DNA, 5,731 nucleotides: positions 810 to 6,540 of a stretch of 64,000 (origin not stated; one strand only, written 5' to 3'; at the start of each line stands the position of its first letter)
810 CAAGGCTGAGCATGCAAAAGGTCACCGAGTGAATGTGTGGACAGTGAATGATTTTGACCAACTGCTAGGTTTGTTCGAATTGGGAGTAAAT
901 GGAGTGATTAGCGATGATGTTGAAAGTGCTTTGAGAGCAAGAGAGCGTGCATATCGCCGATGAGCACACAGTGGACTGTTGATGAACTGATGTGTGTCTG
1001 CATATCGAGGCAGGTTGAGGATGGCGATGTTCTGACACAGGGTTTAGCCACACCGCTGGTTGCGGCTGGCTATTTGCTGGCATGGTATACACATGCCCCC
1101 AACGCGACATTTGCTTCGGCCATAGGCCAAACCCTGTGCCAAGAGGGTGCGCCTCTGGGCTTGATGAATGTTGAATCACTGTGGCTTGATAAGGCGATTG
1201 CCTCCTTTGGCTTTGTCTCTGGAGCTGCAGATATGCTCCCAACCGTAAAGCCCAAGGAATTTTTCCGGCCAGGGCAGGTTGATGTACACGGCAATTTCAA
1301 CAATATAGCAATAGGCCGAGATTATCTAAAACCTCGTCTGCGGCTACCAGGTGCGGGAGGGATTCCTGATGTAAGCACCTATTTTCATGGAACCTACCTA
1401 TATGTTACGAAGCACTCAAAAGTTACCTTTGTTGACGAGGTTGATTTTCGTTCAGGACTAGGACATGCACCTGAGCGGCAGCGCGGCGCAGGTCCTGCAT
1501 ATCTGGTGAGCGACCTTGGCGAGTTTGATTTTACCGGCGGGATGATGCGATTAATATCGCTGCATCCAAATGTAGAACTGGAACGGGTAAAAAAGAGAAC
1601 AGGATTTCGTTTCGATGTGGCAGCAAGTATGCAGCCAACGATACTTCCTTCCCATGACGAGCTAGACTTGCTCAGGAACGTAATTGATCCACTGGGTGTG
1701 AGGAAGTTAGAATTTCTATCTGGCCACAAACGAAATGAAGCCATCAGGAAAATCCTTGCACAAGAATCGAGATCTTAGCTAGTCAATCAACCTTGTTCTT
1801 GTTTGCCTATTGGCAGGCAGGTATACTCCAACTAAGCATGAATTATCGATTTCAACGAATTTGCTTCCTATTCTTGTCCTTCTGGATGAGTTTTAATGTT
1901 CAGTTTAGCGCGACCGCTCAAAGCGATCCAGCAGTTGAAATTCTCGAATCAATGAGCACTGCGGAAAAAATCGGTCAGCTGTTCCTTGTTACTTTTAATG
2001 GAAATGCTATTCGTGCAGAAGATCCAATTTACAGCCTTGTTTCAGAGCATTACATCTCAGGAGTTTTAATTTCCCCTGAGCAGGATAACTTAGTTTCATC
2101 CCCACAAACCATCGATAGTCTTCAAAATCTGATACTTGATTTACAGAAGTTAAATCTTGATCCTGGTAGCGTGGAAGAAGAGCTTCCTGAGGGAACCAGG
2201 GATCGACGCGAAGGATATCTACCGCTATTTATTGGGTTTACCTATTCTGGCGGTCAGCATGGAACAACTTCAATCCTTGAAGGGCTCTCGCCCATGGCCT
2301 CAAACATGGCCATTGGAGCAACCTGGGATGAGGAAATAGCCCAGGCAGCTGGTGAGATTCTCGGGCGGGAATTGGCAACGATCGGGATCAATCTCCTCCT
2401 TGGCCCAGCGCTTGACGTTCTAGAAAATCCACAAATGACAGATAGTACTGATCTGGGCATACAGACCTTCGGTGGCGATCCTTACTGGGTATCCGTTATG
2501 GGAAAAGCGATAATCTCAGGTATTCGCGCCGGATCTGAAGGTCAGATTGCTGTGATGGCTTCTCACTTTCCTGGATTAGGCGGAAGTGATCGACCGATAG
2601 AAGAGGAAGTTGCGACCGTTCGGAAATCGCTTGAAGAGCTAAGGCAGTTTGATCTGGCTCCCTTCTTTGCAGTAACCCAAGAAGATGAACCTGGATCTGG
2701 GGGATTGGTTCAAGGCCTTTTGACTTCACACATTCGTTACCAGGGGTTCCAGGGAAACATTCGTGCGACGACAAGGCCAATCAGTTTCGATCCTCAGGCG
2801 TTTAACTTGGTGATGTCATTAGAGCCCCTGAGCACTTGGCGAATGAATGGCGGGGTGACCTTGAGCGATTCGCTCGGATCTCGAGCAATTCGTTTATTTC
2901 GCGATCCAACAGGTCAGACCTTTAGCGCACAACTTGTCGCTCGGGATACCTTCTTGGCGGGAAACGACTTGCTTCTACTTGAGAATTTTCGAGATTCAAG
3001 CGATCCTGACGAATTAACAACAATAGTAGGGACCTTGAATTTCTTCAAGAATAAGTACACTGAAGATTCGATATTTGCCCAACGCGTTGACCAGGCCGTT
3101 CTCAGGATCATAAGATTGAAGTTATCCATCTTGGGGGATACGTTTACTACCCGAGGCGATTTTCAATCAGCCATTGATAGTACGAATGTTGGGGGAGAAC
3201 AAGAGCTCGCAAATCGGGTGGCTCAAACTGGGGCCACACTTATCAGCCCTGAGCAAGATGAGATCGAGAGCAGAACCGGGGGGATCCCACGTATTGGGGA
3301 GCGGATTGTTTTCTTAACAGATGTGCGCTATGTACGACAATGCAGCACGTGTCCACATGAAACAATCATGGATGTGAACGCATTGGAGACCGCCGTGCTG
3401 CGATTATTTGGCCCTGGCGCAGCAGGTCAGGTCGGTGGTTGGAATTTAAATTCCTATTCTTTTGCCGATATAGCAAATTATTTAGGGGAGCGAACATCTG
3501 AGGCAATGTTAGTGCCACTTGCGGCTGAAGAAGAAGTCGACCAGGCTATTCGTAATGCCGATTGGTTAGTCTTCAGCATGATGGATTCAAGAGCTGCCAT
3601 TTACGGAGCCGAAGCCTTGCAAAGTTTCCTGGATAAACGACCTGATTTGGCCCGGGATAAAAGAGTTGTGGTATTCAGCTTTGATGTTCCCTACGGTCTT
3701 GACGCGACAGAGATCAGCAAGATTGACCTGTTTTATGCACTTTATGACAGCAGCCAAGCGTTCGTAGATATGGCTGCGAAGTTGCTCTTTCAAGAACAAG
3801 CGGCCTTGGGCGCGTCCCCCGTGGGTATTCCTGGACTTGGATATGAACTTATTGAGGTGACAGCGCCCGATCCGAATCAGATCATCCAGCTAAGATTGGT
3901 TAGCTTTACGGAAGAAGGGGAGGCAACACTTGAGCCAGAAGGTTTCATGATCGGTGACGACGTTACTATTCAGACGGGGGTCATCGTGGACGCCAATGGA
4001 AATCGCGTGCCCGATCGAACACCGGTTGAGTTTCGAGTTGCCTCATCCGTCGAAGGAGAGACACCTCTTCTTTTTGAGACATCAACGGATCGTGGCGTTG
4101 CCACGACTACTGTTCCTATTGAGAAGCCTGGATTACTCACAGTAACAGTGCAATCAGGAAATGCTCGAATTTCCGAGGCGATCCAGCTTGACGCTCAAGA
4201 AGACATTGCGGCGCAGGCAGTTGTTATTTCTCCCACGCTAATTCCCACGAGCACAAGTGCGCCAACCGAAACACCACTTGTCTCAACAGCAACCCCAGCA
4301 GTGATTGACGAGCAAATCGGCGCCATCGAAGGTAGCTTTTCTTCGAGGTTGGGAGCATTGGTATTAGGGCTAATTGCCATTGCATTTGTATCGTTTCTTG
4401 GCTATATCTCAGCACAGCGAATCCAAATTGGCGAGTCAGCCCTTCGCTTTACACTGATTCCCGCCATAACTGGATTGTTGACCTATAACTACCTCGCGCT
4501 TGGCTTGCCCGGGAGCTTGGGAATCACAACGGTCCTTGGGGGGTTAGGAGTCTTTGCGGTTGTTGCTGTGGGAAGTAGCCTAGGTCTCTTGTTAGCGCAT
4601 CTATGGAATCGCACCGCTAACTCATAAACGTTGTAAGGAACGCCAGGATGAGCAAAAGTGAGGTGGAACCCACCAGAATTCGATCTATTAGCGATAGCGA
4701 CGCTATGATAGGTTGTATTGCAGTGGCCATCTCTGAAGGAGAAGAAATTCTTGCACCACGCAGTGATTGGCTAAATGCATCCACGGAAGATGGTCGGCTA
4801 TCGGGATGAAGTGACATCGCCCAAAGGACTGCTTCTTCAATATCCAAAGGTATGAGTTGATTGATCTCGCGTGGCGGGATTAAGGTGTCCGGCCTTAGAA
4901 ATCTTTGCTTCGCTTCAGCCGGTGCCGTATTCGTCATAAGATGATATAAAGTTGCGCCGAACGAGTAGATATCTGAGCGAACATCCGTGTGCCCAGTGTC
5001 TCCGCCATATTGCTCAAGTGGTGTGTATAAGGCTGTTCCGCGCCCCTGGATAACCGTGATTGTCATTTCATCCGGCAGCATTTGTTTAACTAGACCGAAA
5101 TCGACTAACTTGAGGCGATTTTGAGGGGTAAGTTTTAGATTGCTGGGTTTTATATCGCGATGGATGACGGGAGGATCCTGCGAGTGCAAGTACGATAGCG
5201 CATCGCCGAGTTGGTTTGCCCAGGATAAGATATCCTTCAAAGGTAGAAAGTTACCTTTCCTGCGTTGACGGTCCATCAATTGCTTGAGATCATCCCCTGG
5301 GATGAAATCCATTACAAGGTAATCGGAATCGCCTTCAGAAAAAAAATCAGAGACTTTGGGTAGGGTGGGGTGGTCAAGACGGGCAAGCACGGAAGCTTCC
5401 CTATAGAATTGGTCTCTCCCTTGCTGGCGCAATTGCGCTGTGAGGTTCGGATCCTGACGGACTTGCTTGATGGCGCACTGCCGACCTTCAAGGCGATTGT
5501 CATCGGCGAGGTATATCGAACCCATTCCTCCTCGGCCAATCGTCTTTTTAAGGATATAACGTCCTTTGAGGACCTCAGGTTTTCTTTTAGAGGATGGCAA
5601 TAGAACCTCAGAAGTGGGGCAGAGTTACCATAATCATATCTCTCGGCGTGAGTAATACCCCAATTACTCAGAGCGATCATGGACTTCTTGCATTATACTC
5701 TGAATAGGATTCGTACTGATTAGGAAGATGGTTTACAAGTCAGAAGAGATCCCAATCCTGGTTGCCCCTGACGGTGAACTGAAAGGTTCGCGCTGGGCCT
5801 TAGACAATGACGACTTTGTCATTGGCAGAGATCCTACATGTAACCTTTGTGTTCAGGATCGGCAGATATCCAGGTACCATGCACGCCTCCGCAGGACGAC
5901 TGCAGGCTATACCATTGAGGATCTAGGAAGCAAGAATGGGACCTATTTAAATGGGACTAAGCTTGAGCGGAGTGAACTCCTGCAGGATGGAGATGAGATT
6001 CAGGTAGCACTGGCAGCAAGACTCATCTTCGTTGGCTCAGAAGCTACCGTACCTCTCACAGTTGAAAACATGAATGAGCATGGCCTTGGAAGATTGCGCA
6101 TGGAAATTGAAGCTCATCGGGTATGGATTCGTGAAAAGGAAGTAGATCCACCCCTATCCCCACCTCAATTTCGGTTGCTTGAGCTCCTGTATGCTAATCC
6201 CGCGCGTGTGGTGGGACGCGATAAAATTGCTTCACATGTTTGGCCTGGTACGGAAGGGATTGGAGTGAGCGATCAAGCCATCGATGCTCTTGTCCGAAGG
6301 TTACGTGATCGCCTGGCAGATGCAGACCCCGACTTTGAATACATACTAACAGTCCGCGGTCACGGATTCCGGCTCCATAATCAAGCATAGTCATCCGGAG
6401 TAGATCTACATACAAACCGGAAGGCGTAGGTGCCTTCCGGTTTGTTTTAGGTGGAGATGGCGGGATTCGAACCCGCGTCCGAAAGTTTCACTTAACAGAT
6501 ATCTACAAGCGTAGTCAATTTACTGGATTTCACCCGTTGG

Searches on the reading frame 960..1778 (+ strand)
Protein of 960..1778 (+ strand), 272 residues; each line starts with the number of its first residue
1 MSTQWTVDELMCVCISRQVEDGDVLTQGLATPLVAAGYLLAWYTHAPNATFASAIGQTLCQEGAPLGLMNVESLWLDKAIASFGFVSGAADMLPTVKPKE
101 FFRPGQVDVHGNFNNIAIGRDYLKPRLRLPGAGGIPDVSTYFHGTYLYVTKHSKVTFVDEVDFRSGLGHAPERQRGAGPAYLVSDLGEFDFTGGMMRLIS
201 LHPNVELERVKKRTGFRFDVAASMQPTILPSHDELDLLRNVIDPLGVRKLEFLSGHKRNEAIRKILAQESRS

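Call 31: search_protein_families(library=pfam, proteins=[window:960-1778:+], max_evalue=1e-8)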
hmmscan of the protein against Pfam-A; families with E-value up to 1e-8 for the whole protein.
window:960-1778:+ (272 aa): 0 families

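Call 92: search_protein_families(library=pfam, proteins=[window:960-1778:+], max_evalue=0.001)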
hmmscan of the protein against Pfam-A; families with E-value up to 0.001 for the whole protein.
window:960-1778:+ (272 aa): 1 family
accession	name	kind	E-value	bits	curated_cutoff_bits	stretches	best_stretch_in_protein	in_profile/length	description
PF01144.29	CoA_trans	-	2.6e-06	27.5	23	1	106-212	110-216/217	Coenzyme A transferase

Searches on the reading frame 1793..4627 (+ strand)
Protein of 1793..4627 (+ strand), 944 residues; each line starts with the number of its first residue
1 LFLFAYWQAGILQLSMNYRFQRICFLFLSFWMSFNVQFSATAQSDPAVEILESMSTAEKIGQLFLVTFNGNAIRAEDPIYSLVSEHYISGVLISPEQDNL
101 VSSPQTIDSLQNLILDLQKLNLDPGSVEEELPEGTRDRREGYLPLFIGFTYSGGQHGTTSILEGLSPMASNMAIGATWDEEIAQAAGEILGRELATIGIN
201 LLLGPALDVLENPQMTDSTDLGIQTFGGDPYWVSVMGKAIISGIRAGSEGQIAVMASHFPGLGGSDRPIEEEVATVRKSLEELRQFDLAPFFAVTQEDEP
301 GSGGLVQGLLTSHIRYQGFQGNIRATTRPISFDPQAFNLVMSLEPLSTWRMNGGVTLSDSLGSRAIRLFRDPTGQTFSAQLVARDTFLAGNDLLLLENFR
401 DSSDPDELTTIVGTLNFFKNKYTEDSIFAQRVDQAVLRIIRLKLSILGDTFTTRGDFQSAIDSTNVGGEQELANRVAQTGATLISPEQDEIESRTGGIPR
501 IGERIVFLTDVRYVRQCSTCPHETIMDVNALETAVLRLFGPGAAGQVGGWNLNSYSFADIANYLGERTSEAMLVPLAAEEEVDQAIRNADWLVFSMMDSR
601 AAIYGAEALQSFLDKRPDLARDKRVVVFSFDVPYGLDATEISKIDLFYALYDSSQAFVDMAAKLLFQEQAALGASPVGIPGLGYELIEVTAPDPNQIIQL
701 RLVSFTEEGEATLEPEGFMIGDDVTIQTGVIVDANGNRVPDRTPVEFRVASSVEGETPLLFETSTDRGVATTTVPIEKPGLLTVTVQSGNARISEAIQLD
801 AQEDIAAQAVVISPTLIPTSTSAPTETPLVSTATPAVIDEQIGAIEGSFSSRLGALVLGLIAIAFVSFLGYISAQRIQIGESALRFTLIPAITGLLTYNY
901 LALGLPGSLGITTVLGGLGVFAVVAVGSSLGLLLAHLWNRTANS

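Call 31: search_protein_families(library=pfam, proteins=[window:1793-4627:+], max_evalue=1e-8)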
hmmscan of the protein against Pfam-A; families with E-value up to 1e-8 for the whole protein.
window:1793-4627:+ (944 aa): 1 family
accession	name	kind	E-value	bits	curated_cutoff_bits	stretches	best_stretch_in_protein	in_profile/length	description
PF00933.27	Glyco_hydro_3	-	8.9e-25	88.2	27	1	57-442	3-316/316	Glycosyl hydrolase family 3 N terminal domain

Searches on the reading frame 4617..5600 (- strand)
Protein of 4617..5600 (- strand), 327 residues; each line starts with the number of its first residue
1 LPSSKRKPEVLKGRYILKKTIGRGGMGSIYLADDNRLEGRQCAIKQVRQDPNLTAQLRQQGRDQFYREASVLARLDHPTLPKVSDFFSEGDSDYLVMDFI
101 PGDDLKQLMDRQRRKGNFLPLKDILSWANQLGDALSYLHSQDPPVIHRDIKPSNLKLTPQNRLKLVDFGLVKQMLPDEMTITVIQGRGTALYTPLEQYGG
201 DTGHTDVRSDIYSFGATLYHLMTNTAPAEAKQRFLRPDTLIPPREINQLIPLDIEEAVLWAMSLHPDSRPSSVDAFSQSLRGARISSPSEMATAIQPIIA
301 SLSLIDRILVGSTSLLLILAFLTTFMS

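Call 31: search_protein_families(library=pfam, proteins=[window:4617-5600:-], max_evalue=1e-8)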
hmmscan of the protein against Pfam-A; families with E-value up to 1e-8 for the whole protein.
window:4617-5600:- (327 aa): 2 families
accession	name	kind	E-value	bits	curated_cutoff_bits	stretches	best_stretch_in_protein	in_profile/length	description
PF00069.31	Pkinase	-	1.6e-37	129.8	31.7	1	15-232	1-201/263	Protein kinase domain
PF07714.23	PK_Tyr_Ser-Thr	-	2.2e-28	99.7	23.1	1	17-226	3-202/258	Protein tyrosine and serine/threonine kinase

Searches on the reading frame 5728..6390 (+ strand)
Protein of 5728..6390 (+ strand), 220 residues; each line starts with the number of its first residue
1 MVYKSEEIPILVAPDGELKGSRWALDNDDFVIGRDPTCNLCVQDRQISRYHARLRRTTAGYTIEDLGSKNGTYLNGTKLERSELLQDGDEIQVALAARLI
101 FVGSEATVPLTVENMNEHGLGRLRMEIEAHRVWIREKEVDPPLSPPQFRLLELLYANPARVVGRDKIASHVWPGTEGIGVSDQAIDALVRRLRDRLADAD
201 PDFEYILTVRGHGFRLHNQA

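Call 31: search_protein_families(library=pfam, proteins=[window:5728-6390:+], max_evalue=1e-8)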
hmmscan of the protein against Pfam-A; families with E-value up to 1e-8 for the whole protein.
window:5728-6390:+ (220 aa): 3 families
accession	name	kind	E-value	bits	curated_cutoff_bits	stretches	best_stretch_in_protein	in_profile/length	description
PF00498.31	FHA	-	2.3e-22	79.6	20.7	1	31-93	2-66/67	FHA domain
PF00486.34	Trans_reg_C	-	7.2e-18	64.9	26.2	1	142-216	5-77/77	Transcriptional regulatory protein, C terminal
PF16697.10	Yop-YscD_cpl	-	3.2e-16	59.8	33.2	1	16-93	5-83/94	Inner membrane component of T3SS, cytoplasmic domain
